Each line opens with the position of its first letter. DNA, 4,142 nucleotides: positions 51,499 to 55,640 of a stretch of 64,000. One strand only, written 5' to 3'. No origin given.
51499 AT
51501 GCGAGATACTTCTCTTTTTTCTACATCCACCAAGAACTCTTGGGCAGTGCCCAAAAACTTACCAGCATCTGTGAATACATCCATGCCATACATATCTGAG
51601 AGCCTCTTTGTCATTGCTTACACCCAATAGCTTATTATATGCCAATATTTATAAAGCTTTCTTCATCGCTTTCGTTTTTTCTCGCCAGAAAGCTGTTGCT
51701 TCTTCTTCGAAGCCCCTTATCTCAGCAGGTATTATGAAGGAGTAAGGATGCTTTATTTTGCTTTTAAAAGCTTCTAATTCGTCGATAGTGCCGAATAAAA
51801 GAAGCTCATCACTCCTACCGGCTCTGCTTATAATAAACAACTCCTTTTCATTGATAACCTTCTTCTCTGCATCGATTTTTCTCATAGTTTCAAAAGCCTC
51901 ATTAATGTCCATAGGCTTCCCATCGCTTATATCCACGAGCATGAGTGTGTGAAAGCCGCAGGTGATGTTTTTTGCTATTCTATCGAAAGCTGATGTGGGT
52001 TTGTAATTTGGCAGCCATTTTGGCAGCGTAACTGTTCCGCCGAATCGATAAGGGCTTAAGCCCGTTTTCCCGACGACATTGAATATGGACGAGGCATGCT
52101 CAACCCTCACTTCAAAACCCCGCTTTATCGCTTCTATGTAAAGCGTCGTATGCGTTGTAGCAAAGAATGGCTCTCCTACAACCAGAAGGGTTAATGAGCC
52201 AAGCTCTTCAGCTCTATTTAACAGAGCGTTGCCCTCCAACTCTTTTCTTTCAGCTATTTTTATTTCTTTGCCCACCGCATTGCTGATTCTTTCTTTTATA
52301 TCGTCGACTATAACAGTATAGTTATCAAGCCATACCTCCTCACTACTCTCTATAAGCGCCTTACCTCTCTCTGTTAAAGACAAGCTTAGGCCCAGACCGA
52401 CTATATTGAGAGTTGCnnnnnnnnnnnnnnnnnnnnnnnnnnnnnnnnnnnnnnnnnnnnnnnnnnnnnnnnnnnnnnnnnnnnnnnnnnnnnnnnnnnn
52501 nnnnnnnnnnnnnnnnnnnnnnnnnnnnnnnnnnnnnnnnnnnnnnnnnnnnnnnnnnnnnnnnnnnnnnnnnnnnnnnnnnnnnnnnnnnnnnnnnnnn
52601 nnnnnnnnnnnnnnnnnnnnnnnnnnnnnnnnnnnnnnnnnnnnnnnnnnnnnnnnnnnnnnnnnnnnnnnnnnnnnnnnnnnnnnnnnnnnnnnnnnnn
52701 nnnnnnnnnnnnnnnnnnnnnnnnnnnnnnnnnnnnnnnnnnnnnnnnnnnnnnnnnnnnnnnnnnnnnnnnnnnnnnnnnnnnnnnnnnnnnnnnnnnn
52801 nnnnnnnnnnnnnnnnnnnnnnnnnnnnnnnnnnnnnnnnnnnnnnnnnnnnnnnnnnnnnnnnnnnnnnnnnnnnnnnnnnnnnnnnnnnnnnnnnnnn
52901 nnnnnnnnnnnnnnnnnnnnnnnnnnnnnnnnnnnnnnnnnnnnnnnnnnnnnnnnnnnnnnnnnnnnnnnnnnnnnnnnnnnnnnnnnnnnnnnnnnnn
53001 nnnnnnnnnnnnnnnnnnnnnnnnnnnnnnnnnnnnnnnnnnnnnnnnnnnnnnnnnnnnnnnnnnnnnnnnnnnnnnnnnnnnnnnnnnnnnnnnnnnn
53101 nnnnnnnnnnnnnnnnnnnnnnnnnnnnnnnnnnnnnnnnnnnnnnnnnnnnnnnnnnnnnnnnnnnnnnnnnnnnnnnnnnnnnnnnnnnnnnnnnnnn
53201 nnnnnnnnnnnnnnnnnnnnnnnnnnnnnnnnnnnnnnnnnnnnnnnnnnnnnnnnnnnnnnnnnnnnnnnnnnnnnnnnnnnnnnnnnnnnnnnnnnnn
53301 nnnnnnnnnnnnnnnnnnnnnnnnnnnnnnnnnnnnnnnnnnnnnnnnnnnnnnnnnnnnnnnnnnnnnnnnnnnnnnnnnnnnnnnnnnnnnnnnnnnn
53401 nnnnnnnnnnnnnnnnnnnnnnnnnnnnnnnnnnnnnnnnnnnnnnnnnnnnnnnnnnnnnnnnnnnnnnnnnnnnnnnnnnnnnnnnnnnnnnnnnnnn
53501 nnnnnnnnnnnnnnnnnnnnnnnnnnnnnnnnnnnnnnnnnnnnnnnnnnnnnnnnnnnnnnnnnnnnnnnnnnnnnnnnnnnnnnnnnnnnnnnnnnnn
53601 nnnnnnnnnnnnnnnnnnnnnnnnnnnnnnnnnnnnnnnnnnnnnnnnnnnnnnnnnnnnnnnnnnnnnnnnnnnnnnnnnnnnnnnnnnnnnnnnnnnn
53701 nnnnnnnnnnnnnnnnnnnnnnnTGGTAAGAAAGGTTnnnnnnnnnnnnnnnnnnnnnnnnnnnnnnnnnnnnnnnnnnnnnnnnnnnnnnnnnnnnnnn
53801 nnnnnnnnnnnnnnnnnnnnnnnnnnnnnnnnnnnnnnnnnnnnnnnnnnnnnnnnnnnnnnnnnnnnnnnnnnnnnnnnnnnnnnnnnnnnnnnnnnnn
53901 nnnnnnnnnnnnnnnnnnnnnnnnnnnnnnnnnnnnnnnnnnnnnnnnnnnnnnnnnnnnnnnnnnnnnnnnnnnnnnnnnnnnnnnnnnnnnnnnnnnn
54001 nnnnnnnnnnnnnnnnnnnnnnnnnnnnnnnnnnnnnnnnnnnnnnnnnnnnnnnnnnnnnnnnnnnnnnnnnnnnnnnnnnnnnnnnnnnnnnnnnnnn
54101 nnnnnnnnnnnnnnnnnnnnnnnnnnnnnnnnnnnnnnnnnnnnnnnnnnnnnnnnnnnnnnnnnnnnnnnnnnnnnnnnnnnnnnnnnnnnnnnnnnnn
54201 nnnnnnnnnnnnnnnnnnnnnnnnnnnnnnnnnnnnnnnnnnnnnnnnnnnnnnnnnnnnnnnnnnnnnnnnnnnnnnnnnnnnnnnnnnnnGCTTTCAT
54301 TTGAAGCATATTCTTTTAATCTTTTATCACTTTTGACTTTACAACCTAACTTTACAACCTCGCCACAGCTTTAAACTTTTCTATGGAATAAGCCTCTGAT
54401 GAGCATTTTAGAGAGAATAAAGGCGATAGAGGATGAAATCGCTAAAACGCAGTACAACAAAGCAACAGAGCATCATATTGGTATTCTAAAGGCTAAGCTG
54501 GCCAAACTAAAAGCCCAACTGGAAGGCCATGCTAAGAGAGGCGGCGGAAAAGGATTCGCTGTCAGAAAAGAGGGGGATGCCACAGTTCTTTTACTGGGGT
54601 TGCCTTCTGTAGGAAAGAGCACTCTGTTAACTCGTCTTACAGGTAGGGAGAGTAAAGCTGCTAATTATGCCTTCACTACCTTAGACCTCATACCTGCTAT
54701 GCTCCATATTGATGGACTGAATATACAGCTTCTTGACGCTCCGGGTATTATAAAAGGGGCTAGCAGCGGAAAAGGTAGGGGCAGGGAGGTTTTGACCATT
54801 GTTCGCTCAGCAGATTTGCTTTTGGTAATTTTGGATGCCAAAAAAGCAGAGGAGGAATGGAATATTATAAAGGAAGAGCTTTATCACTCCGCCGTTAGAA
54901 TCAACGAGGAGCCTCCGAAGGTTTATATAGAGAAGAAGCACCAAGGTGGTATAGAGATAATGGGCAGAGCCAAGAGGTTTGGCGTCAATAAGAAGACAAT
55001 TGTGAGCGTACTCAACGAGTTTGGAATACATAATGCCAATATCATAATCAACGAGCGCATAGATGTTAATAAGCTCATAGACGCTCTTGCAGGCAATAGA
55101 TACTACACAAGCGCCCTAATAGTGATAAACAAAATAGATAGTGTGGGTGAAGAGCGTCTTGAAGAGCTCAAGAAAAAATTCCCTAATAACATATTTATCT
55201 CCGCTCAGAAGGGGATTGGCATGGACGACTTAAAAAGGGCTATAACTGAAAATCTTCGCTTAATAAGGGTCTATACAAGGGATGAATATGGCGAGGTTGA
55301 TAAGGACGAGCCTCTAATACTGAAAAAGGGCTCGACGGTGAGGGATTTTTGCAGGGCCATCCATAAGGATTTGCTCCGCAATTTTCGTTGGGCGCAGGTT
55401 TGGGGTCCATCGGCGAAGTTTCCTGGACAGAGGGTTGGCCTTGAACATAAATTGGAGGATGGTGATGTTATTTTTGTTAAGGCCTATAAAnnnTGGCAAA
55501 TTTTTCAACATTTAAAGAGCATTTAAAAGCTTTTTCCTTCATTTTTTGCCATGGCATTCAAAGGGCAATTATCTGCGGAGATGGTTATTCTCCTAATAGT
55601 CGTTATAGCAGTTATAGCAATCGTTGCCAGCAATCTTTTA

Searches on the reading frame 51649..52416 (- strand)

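Call 77: search_protein_families(library=pfam, proteins=[window:51649-52416:-], max_evalue=0.00001)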
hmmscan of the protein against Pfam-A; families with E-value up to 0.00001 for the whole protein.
window:51649-52416:- (255 aa): 1 family
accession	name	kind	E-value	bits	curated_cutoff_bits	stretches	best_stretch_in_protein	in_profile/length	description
PF00590.25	TP_methylase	-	7.7e-11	42.8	27.8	1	3-214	2-211/212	Tetrapyrrole (Corrin/Porphyrin) Methylases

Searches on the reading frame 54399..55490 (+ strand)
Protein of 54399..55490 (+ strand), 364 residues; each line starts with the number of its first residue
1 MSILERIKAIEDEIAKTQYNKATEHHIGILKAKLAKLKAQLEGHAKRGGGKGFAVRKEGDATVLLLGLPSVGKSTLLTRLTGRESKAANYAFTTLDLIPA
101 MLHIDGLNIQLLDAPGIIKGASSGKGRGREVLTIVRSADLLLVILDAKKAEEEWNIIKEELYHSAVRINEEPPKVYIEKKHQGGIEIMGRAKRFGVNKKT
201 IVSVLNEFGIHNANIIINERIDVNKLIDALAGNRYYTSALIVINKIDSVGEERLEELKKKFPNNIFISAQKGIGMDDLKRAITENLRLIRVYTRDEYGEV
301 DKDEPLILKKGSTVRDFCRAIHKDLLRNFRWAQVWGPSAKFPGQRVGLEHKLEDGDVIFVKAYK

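Call 19: search_protein_families(library=ncbifam, proteins=[window:54399-55490:+], max_evalue=0.00001)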
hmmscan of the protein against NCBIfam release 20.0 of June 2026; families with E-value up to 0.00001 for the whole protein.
window:54399-55490:+ (364 aa): 19 families
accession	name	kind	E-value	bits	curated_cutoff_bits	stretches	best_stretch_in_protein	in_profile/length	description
NF008955.0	PRK12297.1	equivalog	7.2e-25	87.8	406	1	61-181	160-286/429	GTPase ObgE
NF007171.0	PRK09602.1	subfamily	3e-24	85.6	387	1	108-271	74-255/397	YchF-related putative GTPase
NF008956.1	PRK12299.1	equivalog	9.1e-24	84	300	1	61-180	159-279/327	GTPase ObgE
TIGR02729.1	Obg_CgtA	equivalog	7.1e-23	81.1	280.25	1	61-180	158-283/329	Obg family GTPase CgtA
TIGR00231.1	small_GTP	domain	2.6e-19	69.6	42.5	1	60-160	3-107/164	GTP-binding protein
NF003661.0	PRK05291.1-3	equivalog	7.2e-18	65.2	380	1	27-287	186-371/448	tRNA uridine-5-carboxymethylaminomethyl(34) synthesis GTPase MnmE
TIGR03156.1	GTP_HflX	equivalog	1.7e-17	63.4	216.75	2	29-159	158-290/351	GTPase HflX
NF008954.1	PRK12296.1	equivalog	9.2e-16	57.3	377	1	17-157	113-256/470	GTPase ObgE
NF000908.1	PRK00089.1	equivalog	1.6e-14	53.9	237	1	62-167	5-112/291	GTPase Era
TIGR03594.1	GTPase_EngA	equivalog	4.4e-14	52.3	306.7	1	62-211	2-150/432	ribosome biogenesis GTPase Der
NF008280.0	PRK11058.1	equivalog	2.1e-12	46.6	441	0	28-158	165-297/426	ribosome rescue GTPase HflX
TIGR00092.1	TIGR00092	equivalog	3e-11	43.1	279.2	0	65-97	7-40/368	redox-regulated ATPase YchF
TIGR00450.1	mnmE_trmE_thdF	equivalog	5.6e-11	42.2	252.6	1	25-158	177-310/446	tRNA uridine-5-carboxymethylaminomethyl(34) synthesis GTPase MnmE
TIGR00437.1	feoB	equivalog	3.1e-10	39.4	315.65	1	67-151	1-86/594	ferrous iron transport protein B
TIGR00436.1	era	equivalog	4e-10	39.5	116.25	1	63-222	3-164/270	GTPase Era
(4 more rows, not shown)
